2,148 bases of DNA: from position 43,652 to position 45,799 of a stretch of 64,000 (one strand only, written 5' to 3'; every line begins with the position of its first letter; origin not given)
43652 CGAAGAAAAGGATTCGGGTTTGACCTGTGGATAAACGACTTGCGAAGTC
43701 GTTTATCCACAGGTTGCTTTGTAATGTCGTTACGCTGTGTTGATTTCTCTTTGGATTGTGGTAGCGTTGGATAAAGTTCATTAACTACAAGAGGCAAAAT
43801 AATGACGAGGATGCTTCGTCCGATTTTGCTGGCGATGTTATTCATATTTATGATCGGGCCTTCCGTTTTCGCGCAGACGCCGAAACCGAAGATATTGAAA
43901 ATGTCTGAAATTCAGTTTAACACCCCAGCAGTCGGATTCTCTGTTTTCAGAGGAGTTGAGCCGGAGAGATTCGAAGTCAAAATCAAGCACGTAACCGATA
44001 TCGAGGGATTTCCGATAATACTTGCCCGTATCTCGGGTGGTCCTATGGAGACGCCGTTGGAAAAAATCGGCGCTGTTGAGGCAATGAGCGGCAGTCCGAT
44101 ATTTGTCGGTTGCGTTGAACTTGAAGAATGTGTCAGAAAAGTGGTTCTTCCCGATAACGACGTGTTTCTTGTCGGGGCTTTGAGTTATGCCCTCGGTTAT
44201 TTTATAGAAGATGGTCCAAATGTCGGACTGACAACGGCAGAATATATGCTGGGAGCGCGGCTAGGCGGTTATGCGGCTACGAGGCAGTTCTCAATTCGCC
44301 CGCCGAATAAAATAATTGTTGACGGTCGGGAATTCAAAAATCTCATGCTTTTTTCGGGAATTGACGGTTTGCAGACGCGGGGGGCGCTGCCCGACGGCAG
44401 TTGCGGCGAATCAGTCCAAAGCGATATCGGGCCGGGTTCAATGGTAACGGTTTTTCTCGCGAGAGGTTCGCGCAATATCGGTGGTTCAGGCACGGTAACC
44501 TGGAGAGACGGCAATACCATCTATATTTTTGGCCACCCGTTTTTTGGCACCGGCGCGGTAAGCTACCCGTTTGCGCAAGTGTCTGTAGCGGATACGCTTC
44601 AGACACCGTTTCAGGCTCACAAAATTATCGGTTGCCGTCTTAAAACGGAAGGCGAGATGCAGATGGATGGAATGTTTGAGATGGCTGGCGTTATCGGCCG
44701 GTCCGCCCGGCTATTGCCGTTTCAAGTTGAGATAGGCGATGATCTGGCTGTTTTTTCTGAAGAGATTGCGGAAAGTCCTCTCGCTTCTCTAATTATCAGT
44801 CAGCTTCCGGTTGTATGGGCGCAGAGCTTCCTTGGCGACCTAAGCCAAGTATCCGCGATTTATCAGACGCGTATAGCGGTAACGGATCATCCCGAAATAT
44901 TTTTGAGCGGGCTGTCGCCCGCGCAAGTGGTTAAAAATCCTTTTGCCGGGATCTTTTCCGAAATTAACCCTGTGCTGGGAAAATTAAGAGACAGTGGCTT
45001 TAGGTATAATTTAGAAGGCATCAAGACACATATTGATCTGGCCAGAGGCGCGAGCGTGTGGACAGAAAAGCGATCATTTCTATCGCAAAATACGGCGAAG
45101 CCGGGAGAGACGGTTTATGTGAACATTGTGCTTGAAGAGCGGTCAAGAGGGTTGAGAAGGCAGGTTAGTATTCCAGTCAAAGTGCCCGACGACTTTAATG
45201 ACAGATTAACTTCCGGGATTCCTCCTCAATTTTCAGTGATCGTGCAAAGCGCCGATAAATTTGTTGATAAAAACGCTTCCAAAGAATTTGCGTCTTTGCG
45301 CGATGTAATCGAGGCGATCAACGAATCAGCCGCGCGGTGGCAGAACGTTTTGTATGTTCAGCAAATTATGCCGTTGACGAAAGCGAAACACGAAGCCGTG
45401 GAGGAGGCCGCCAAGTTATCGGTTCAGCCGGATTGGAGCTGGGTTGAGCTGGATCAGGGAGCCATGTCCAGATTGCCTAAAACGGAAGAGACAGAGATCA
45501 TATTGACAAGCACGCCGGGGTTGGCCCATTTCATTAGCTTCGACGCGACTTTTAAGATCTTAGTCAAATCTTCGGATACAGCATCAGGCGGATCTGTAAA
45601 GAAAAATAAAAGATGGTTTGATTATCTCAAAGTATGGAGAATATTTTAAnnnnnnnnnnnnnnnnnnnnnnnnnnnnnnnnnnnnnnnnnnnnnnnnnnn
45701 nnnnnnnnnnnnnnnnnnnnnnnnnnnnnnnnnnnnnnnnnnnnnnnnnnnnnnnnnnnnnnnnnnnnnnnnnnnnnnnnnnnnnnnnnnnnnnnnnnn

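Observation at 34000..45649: Bat-like MoxR / DUF58 / vWA membrane-protein cluster expanded with three vWA paralogs, a nucleotidyltransferase-motif protein and two secreted serine-protease-like proteins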

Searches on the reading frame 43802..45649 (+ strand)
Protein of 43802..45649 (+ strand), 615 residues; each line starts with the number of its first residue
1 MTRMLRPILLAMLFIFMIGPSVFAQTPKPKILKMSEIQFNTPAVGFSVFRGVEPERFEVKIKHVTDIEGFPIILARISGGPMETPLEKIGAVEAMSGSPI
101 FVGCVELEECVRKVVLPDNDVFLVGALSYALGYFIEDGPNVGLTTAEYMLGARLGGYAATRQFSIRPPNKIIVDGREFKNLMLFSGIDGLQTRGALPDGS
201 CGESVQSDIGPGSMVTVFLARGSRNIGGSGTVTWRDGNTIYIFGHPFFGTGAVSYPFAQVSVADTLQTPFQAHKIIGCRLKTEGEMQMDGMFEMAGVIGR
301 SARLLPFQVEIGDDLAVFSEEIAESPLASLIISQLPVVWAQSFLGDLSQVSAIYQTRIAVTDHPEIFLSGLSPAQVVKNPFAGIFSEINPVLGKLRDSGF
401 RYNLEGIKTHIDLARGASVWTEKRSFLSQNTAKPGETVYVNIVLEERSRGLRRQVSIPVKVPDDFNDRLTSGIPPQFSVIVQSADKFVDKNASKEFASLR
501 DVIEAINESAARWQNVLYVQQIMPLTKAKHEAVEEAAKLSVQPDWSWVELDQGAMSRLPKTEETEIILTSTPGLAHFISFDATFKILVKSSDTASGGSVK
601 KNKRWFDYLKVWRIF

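Call 4: search_protein_families(library=pfam, proteins=[window:43802-45649:+], max_evalue=0.1)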
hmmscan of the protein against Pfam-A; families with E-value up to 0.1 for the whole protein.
window:43802-45649:+ (615 aa): 0 families

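Call 5: search_protein_families(library=ncbifam, proteins=[window:43802-45649:+], max_evalue=0.1)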
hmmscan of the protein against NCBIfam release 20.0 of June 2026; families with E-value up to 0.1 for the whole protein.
window:43802-45649:+ (615 aa): 0 families

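Call 30: search_solved_structures(query=A6, max_evalue=1, show_alignments=2)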
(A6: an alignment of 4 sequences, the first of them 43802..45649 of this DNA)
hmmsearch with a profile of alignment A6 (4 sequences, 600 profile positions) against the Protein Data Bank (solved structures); distinct sequences matched with E-value up to 1: 1.
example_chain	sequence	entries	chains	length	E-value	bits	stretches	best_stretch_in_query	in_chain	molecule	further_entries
3h09_A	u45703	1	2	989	0.35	12.5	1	88-189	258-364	Immunoglobulin A1 protease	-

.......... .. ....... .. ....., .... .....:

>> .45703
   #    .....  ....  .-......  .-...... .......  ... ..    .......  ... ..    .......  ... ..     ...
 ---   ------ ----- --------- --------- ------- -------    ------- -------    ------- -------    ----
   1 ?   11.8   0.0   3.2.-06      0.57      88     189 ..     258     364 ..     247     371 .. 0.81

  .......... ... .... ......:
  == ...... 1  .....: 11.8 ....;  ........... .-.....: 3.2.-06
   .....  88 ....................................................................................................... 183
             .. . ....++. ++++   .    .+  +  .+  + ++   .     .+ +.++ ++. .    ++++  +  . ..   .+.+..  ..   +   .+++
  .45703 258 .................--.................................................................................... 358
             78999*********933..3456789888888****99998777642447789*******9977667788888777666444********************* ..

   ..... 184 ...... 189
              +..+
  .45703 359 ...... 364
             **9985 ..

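Call 33: search_protein_families(library=pfam, alignment_id=A6, max_evalue=1)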
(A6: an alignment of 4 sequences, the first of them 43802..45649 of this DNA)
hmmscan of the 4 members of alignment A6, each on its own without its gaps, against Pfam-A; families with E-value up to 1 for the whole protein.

A. member 1, window:43802-45649:+ (615 aa): 1 family
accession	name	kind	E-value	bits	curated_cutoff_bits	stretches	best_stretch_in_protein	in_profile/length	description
PF01337.24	Barstar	-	0.2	12.1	23.4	1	463-514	36-88/96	Barstar (barnase inhibitor)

B. families by the number of members that match (of 4 scanned): 5 families
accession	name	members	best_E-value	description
PF05580.18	Peptidase_S55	1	1e-07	SpoIVB peptidase S55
PF13365.12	Trypsin_2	1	0.0036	Trypsin-like peptidase domain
PF16013.10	DUF4781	1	0.025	Domain of unknown function (DUF4781)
PF23643.1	TRAPPC13_C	1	0.16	Trafficking protein particle complex subunit 13, C-terminal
PF01337.24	Barstar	1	0.2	Barstar (barnase inhibitor)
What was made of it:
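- On Peptidase S55 / SpoIVB (g10): The window protein has no Pfam hit (calls 4, 33).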

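Call 36: find_homologous_proteins(query=window:43802-45649:+, max_evalue=0.001)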
Query window:43802-45649:+ (615 aa): 86 proteins with E <= 0.001 among 8000 candidates.
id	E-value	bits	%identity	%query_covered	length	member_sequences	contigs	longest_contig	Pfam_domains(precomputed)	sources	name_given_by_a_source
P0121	0.0e+0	1376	100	100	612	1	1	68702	-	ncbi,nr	ncbi:MAG: hypothetical protein HYX22_02255 [Candidatus Yanofskybacteria bacterium]|nr:hypothetical p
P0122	2.6e-288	976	71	100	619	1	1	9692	-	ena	-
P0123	1.2e-272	924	69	99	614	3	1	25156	-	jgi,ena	-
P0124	2.8e-269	913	67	100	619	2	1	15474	-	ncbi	-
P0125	3.2e-251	853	68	91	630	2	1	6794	-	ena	-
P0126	1.3e-247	841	63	97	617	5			-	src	-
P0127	4.2e-238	810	61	99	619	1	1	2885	-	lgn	-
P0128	1.0e-216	739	55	97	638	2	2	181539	-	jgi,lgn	jgi:hypothetical protein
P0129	1.4e-208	712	57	94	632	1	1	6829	-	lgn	-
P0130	4.1e-206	704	53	99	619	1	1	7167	-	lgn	-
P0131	8.5e-197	673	72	66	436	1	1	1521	-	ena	-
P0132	1.6e-194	666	53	95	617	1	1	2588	-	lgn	-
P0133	3.0e-194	665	53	99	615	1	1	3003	-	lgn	-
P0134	1.5e-191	656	50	97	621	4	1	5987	-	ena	-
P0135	2.6e-191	655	52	95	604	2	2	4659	-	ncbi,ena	-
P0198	5.3e-16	76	24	75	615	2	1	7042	PF05580.19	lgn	-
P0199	7.3e-16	76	24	80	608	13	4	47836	PF05580.19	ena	-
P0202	2.0e-12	65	23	81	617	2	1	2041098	PF05580.19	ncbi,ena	-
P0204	3.9e-12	64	23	82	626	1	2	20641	PF05580.19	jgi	jgi:hypothetical protein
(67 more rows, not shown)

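Call 49: predict_structure(alignment_id=A8)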
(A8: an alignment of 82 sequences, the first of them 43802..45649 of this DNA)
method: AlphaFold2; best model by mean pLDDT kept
length: 615 residues; sequences in the alignment: 82
mean_pLDDT: 86.7   pTM: 0.82
mean pLDDT of the five models: 86.7, 85.1, 83.7, 83.5, 83.5
residues with pLDDT >= 90: 400; 70-90: 125; 50-70: 66; < 50: 24
segments of 3 or more residues with pLDDT < 50: 19-23, 188-192, 593-600
pLDDT, mean of each block of 10 residues (from residue 1): 75 65 67 96 98 98 90 95 93 94 98 96 96 84 94 69 68 87 60 62 89 97 92 96 91 95 90 91 95 95 97 88 93 92 91 97 96 92 94 93 97 90 97 96 92 93 91 91 93 82 94 94 89 78 53 55 84 90 95 50 54 55
secondary structure, 60 per line:
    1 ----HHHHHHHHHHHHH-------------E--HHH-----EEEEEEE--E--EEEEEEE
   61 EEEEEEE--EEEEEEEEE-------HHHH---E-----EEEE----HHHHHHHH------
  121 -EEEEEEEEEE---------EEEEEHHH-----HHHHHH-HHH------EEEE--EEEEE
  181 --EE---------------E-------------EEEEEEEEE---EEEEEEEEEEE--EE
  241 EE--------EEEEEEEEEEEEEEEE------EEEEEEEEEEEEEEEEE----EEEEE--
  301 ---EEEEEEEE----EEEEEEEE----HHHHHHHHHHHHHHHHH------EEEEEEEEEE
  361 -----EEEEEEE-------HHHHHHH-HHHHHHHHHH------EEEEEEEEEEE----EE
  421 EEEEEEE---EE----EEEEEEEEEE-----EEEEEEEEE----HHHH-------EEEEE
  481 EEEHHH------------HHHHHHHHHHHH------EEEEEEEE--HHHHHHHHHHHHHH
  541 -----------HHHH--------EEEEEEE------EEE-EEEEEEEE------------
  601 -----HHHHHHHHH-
elements in order: H5-17 E42-48 E54-67 E70-78 H86-89 E99-102 H107-114 E122-131 E141-145 H154-159 E170-173 E176-180 E214-222 E226-236 E239-242 E251-266 E273-289 E294-298 E304-311 E316-323 H328-344 E351-360 E366-372 H380-386 H388-397 E404-414 E419-427 E437-446 E452-460 H465-468 E476-483 H499-510 E517-524 H527-540 H552-555 E564-570 E577-579 E581-588 H606-614
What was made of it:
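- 43811..45649 (+): g10: secreted SpoIVB/S55-like protein. An adjacent backbone gene, NOT part of the module. AF2 model, pLDDT 86.7 (call 49).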

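Call 52: fold_search(model_id=the predicted structure, library=pdb)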
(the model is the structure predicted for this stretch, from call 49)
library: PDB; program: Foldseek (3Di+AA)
matches with E <= 10: 630; with E <= 0.001: 0
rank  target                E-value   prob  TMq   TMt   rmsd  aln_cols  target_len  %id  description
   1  3k4x_A                2.2e-02  0.02  0.07  0.06  26.6       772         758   10  Eukaryotic Sliding Clamp PCNA Bound to DNA (released 2010-02-16)
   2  3t4a_A                4.8e-02  0.03  0.09  0.09  35.4       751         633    8  Structure of a truncated form of Staphylococcal Complement Inhibitor B bound to human C3c at 3.4 Angstrom resolution (released 2011-11-23)
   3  7co2_A                7.4e-02  0.04  0.07  0.12  20.7       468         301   10  HtrA-type protease AlgW with tripeptide (released 2021-03-10)
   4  3pv3_B                8.6e-02  0.16  0.13  0.19  21.1       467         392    8  Structure of Legionella fallonii DegQ (S193A variant) (released 2011-06-15)
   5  5yvf_A                1.0e-01  0.04  0.07  0.13  25.8       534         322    4  Crystal structure of BFA1 (released 2018-08-08)
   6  5yvf_B                1.1e-01  0.06  0.08  0.15  25.0       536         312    4  Crystal structure of BFA1 (released 2018-08-08)
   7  4fvs_E                1.2e-01  0.08  0.10  0.20  16.3       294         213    6  Crystal structure of a putative lipoprotein (BDI_3050) from Parabacteroides distasonis ATCC 8503 at 2.70 A resolution (released 2012-07-25)
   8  3r2t_B                1.3e-01  0.16  0.10  0.25  12.9       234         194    7  2.2 Angstrom Resolution Crystal Structure of Superantigen-like Protein from Staphylococcus aureus subsp. aureus NCTC 8 (released 2011-03-23)
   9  9hcj_10               1.3e-01  0.02  0.07  0.04  29.6       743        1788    8  D. discoideum nuclear pore complex (released 2024-12-25)
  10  1seb_D                1.3e-01  0.23  0.10  0.24  11.9       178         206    6  COMPLEX OF THE HUMAN MHC CLASS II GLYCOPROTEIN HLA-DR1 AND THE BACTERIAL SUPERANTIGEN SEB (released 1996-06-20)
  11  3pv5_B                1.6e-01  0.03  0.08  0.11  24.4       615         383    9  Structure of Legionella fallonii DegQ (N189G/P190G variant) (released 2011-06-15)
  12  2ice_A                1.8e-01  0.02  0.09  0.08  34.2       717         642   10  CRIg bound to C3c (released 2006-11-07)
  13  3pv2_D                1.9e-01  0.02  0.08  0.10  22.9       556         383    9  Structure of Legionella fallonii DegQ (wt) (released 2011-06-15)
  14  9jsi_F                2.3e-01  0.05  0.10  0.12  21.6       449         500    8  Clostridium perfringens iota toxin pore Ib in prepore II state (released 2025-05-14)
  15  3o13                  2.5e-01  0.20  0.10  0.27  11.8       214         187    8  Crystal structure of a superantigen-like protein (SAV0433) from Staphylococcus aureus MU50 at 2.05 A resolution (released 2010-08-25)
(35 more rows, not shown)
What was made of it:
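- Tried and rejected: Foldseek against the PDB with the confident g10 model gave nothing significant (call 52).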

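Call 55: find_encoding_contigs(protein=P0202, flank=8000, max_places=1)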
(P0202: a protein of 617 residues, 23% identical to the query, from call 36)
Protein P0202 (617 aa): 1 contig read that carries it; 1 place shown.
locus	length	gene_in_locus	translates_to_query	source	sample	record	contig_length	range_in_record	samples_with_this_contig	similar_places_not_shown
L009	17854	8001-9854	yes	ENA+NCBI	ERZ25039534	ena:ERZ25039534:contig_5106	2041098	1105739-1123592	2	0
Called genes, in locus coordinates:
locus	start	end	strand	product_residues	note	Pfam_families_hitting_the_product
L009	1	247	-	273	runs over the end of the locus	PF00290:Trp_syntA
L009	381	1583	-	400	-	PF00291:PALP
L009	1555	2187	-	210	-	PF00697:PRAI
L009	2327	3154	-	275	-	PF00218:IGPS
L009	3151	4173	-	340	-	PF02885:Glycos_trans_3N, PF00591:Glycos_transf_3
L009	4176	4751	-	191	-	PF00117:GATase, PF07722:Peptidase_C26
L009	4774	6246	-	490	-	PF04715:, PF00425:Chorismate_bind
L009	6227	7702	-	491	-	PF01487:DHquinase_I, PF08501:Shikimate_dh_N, PF18317:SDH_C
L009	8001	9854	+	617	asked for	PF05580:Peptidase_S55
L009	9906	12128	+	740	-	PF07494:Reg_prop (faint), PF08450:SGL (weak), PF24684:Vgb_lyase (weak)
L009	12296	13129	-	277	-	PF13490:zf-HC2 (weak)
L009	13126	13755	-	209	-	PF07638:Sigma70_ECF, PF04542:Sigma70_r2, PF08281:Sigma70_r4_2, PF04545:Sigma70_r4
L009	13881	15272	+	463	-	PF13174:TPR_6 (faint), PF13428:TPR_14 (faint), PF13429:TPR_15 (faint), PF20308:TPR-S (faint), PF23914:TPR_CcmH_CycH (faint), PF12895:ANAPC3 (weak), PF13432:TPR_16, PF14559:TPR_19 (weak), +9 more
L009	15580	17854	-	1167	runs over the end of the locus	PF00004:AAA (faint), PF01078:Mg_chelatase (faint), PF13191:AAA_16 (weak), PF14559:TPR_19 (weak), PF00158:Sigma54_activat, PF14532:Sigma54_activ_2, PF25601:AAA_lid_14, PF02954:HTH_8 (weak), +1 more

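Call 56: find_encoding_contigs(protein=P0199, flank=8000, max_places=1)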
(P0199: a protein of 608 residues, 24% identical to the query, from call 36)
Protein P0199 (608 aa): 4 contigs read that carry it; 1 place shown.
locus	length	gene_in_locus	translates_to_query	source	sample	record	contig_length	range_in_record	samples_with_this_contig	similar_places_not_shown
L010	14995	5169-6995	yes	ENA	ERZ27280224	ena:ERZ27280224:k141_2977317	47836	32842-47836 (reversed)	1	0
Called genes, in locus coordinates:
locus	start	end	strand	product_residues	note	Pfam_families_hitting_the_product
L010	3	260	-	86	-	?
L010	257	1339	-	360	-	PF02885:Glycos_trans_3N, PF00591:Glycos_transf_3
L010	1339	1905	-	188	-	PF00117:GATase, PF07722:Peptidase_C26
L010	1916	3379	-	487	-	PF04715:, PF00425:Chorismate_bind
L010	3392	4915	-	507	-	PF01487:DHquinase_I, PF02826:2-Hacid_dh_C (faint), PF08501:Shikimate_dh_N, PF18317:SDH_C (weak)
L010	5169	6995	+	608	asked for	PF05580:Peptidase_S55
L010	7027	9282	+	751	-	PF08450:SGL (faint), PF07494:Reg_prop (faint), PF24684:Vgb_lyase (faint), PF23414:Beta-prop_EML_2 (faint)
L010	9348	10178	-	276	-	PF13490:zf-HC2 (weak)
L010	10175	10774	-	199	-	PF07638:Sigma70_ECF (weak), PF04542:Sigma70_r2, PF08281:Sigma70_r4_2, PF04545:Sigma70_r4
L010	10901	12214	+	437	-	PF03704:BTAD (faint), PF07719:TPR_2 (faint), PF13428:TPR_14 (faint), PF13432:TPR_16 (faint), PF12895:ANAPC3 (faint), PF13414:TPR_11 (faint), PF14559:TPR_19 (faint), PF13431:TPR_17 (faint), +2 more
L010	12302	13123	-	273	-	PF00528:BPD_transp_1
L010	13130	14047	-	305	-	PF19300:BPD_transp_1_N, PF00528:BPD_transp_1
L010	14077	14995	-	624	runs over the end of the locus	PF00158:Sigma54_activat, PF14532:Sigma54_activ_2, PF07728:AAA_5 (weak), PF25601:AAA_lid_14, PF02954:HTH_8 (faint)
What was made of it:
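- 43811..45649 (+): Distant homologues lie in unrelated contexts (calls 55, 56).
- Distant g10 homologues sit next to trp and ECF-sigma genes (calls 55, 56).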

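Call 66: search_solved_structures(query=A8, max_evalue=1, show_alignments=2)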
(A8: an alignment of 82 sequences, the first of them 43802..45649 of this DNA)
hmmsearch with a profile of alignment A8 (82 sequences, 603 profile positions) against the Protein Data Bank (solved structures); distinct sequences matched with E-value up to 1: 1.
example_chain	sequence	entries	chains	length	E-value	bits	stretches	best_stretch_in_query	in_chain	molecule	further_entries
9lnf_A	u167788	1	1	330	0.13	13.9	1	42-118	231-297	SpoIVB peptidase 42 kDa isoform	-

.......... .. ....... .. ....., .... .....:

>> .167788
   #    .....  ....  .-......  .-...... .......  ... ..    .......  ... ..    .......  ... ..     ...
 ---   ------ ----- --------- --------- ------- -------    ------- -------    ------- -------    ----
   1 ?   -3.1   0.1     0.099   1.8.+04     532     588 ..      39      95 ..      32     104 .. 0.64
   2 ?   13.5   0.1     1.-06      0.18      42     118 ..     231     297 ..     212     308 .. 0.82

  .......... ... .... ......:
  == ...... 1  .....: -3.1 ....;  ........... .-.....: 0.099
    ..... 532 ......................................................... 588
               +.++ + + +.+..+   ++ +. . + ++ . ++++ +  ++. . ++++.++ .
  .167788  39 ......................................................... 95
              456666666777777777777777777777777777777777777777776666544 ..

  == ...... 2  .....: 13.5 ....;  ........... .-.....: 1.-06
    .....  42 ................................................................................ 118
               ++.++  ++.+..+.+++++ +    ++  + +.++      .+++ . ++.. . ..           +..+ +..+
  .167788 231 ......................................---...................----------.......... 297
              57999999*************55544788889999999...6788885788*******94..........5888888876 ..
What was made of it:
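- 43811..45649 (+): GMSGSP aligns with the SpoIVB catalytic-serine motif (call 66).
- On Peptidase S55 / SpoIVB (g10): S96 aligns with the SpoIVB catalytic-serine motif (call 66).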

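Call 80: search_protein_families(library=padloc, proteins=[window:43811-45649:+], max_evalue=0.01)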
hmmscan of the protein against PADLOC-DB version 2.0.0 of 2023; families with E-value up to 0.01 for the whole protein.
window:43811-45649:+ (612 aa): 0 families

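Call 91: search_protein_families(library=pfam, proteins=[P0198, P0199, P0202, P0204], max_evalue=0.01)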
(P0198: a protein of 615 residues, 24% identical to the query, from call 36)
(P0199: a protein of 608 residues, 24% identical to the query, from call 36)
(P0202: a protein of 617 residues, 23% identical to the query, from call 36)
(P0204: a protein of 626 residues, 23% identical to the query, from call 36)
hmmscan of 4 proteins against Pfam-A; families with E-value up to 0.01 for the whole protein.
P0198 (615 aa): 1 family
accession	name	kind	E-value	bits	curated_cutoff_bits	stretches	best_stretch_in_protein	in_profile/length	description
PF05580.18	Peptidase_S55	-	1.6e-09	38.6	25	1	45-109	127-193/210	SpoIVB peptidase S55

P0199 (608 aa): 1 family
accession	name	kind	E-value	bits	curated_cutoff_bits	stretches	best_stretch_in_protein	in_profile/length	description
PF05580.18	Peptidase_S55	-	1.3e-07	32.3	25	1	39-108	123-193/210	SpoIVB peptidase S55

P0202 (617 aa): 1 family
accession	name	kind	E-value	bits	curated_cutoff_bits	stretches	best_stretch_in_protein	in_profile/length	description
PF05580.18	Peptidase_S55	-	2.2e-09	38.1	25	1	31-108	117-194/210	SpoIVB peptidase S55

P0204 (626 aa): 1 family
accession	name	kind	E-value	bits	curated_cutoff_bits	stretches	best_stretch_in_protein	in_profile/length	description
PF05580.18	Peptidase_S55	-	8.9e-10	39.4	25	1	51-116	126-193/210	SpoIVB peptidase S55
